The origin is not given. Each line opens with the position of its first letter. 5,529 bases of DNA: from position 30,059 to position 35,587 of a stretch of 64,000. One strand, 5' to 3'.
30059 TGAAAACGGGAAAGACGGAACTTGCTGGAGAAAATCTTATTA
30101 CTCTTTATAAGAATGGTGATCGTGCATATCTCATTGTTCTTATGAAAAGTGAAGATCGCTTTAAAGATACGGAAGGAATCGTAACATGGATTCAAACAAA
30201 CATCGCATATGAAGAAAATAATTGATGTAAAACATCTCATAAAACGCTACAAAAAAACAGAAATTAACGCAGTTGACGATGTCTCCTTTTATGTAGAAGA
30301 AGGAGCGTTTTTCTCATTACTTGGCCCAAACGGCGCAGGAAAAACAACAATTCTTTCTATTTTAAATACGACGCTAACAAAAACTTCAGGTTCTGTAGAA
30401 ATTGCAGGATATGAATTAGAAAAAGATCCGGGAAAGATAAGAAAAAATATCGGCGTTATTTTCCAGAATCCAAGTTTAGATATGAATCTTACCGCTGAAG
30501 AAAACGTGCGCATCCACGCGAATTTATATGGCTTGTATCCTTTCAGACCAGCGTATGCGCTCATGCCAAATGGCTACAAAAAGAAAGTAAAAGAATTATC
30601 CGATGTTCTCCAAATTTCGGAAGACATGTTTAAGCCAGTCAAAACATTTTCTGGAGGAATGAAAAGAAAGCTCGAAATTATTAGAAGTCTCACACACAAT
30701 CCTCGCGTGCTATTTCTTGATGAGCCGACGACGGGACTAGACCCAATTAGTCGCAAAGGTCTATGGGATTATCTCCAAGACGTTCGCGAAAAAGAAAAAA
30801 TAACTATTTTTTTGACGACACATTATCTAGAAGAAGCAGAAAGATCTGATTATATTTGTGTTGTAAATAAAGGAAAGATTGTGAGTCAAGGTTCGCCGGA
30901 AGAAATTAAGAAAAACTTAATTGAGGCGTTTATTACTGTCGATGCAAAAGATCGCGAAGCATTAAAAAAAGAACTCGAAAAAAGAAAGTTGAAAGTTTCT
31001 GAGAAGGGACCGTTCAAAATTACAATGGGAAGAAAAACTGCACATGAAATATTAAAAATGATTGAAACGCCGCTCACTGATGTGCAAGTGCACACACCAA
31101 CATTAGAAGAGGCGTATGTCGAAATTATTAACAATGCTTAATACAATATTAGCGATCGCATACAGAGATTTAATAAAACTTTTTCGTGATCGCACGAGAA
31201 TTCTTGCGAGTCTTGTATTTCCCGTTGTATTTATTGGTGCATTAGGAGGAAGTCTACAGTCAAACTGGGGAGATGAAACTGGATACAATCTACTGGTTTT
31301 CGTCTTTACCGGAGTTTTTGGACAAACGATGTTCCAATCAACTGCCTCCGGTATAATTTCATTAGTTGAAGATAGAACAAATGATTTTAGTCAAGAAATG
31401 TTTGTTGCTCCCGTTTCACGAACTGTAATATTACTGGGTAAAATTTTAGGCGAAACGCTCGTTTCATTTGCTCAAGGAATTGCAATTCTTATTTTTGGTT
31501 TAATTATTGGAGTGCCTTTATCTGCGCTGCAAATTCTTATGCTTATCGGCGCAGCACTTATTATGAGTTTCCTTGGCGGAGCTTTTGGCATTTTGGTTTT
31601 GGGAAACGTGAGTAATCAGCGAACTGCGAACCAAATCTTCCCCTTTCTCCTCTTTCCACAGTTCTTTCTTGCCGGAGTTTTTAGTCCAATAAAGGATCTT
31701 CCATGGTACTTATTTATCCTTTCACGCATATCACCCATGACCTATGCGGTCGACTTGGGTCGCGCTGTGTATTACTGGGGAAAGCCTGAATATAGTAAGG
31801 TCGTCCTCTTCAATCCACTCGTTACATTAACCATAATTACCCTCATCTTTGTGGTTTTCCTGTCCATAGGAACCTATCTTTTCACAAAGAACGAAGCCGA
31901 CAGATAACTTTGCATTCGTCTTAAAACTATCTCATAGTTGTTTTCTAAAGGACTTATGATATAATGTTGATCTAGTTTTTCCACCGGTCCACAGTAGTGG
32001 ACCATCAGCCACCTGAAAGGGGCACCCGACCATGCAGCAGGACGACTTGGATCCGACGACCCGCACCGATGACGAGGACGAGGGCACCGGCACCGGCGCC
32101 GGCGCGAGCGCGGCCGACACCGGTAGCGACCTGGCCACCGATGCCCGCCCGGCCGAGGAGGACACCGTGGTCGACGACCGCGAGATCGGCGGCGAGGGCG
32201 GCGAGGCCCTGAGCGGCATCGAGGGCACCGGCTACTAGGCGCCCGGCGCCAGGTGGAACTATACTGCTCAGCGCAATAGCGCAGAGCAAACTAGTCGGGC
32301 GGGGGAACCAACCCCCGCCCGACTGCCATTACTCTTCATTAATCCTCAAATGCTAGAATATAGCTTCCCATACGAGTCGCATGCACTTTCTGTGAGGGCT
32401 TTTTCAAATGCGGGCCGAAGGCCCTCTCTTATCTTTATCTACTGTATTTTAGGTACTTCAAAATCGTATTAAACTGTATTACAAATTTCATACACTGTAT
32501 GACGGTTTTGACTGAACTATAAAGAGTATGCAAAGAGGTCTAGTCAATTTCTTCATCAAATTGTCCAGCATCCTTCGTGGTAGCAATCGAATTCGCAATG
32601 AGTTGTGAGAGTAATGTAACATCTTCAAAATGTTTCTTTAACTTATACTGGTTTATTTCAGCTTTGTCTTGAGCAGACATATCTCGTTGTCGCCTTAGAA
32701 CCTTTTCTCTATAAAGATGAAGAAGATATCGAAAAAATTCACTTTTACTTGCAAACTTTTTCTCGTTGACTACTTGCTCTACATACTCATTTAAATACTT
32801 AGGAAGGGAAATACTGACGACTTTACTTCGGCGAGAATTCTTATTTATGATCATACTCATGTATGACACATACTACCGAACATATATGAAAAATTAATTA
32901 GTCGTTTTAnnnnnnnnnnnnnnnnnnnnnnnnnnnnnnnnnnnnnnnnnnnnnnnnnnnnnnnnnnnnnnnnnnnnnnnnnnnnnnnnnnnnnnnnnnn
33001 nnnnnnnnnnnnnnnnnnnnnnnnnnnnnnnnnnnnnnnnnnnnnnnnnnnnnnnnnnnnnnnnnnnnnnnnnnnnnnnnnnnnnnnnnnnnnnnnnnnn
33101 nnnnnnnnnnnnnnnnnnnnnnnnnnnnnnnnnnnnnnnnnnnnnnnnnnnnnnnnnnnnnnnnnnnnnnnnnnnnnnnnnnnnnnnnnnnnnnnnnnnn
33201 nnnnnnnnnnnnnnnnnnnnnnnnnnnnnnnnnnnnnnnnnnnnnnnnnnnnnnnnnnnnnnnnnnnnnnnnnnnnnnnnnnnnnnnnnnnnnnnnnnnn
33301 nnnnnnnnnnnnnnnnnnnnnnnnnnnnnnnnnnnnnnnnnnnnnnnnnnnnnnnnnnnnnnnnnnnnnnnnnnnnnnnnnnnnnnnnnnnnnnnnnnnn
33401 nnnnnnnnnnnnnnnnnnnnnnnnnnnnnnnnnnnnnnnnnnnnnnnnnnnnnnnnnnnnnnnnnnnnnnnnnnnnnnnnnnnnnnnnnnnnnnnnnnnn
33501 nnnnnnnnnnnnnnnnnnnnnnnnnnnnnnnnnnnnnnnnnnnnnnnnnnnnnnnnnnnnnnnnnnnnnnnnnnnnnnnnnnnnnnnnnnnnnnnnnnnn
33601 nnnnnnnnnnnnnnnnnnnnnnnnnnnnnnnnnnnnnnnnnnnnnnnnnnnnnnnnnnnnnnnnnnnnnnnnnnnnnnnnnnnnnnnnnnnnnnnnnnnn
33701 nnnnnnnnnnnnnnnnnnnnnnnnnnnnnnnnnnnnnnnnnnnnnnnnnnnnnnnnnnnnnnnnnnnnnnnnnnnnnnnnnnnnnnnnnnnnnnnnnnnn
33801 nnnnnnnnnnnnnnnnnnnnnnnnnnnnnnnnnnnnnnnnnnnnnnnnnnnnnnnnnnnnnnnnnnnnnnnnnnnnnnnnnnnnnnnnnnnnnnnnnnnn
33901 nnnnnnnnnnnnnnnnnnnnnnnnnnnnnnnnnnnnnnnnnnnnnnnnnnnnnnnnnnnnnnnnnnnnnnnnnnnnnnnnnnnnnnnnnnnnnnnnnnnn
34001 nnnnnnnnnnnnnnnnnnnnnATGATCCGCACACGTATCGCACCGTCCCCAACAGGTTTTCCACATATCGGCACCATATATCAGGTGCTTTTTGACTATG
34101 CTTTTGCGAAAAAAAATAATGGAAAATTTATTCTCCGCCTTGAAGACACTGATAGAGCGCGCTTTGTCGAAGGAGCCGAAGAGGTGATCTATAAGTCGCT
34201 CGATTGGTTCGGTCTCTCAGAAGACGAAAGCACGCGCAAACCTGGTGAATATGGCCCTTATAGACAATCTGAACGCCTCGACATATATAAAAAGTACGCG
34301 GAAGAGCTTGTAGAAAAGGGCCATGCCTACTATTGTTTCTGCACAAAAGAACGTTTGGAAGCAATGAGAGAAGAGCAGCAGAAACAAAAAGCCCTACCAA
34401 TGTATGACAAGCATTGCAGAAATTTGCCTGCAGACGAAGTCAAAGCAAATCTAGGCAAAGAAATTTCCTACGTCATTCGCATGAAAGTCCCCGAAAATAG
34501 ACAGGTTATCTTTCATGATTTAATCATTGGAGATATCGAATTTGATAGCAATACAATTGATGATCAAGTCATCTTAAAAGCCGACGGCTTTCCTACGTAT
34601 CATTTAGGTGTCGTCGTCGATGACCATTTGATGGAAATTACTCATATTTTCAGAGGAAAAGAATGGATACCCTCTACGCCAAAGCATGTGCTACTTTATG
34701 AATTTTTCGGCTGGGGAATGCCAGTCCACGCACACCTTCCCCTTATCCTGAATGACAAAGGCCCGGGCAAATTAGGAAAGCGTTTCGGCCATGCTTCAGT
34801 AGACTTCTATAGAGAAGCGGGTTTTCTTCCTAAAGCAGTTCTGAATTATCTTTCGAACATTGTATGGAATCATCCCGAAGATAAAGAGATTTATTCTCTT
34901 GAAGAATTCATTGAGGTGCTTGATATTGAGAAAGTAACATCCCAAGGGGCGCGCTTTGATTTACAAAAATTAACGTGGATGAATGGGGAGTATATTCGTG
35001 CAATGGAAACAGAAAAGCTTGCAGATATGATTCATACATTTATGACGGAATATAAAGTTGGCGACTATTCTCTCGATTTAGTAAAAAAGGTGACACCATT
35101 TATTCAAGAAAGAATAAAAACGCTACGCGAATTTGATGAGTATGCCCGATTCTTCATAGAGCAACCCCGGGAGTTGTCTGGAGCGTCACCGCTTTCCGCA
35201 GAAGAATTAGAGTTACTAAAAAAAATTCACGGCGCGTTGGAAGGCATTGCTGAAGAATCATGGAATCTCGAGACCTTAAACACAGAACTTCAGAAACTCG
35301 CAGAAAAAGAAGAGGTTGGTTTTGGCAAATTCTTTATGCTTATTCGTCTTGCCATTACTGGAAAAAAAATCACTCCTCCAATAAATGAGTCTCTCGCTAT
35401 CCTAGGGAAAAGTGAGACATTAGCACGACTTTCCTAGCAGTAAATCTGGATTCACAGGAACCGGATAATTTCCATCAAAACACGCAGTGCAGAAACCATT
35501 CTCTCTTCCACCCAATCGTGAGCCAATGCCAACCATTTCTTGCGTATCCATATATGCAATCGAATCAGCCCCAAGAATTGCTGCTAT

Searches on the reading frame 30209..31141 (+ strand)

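Call 53: search_protein_families(library=pfam, proteins=[window:30209-31141:+], max_evalue=0.001)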
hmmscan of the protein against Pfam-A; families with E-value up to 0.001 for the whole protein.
window:30209-31141:+ (310 aa): 3 families
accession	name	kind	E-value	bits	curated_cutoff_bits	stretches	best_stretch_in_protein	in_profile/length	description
PF00005.33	ABC_tran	-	3.6e-31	109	25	1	23-175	2-137/137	ABC transporter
PF13304.12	AAA_21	-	2.9e-10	41.1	27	1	147-205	238-298/304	AAA domain, putative AbiEii toxin, Type IV TA system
PF13175.12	AAA_15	-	3.2e-06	27.4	32.1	0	13-73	13-68/374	AAA ATPase domain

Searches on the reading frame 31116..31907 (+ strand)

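Call 53: search_protein_families(library=pfam, proteins=[window:31116-31907:+], max_evalue=0.001)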
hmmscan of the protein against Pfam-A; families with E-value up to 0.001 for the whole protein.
window:31116-31907:+ (263 aa): 3 families
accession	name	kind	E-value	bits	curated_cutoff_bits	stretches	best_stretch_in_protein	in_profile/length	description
PF01061.29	ABC2_membrane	-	2.6e-27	96.2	26.9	1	11-219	3-210/211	ABC-2 type transporter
PF12698.13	ABC2_membrane_3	-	1.3e-16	61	31.6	1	55-252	158-345/347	ABC-2 family transporter protein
PF12730.13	ABC2_membrane_4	-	9.3e-06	26.2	27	1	29-180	19-172/179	ABC-2 family transporter protein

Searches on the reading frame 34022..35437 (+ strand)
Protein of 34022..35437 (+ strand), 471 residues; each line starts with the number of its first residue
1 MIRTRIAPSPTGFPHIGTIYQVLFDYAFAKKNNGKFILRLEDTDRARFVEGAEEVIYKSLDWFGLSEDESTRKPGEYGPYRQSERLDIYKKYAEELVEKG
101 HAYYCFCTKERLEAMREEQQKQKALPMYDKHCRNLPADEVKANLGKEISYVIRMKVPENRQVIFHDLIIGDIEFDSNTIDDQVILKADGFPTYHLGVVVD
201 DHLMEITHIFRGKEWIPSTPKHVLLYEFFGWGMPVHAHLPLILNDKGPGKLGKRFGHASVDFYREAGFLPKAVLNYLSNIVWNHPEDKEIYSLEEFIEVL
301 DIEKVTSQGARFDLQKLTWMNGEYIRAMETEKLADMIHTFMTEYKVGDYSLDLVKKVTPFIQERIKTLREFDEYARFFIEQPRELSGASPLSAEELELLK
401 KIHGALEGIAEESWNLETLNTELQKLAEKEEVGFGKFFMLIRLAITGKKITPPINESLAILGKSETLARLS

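Call 53: search_protein_families(library=pfam, proteins=[window:34022-35437:+], max_evalue=0.001)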
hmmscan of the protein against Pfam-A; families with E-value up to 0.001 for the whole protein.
window:34022-35437:+ (471 aa): 2 families
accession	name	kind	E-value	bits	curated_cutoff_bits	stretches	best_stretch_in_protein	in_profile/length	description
PF00749.27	tRNA-synt_1c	-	9.7e-102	340.5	23.4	1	2-319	2-314/314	tRNA synthetases class I (E and Q), catalytic domain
PF19269.4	Anticodon_2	-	5.3e-28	98.6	23.6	1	334-470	3-137/141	Anticodon binding domain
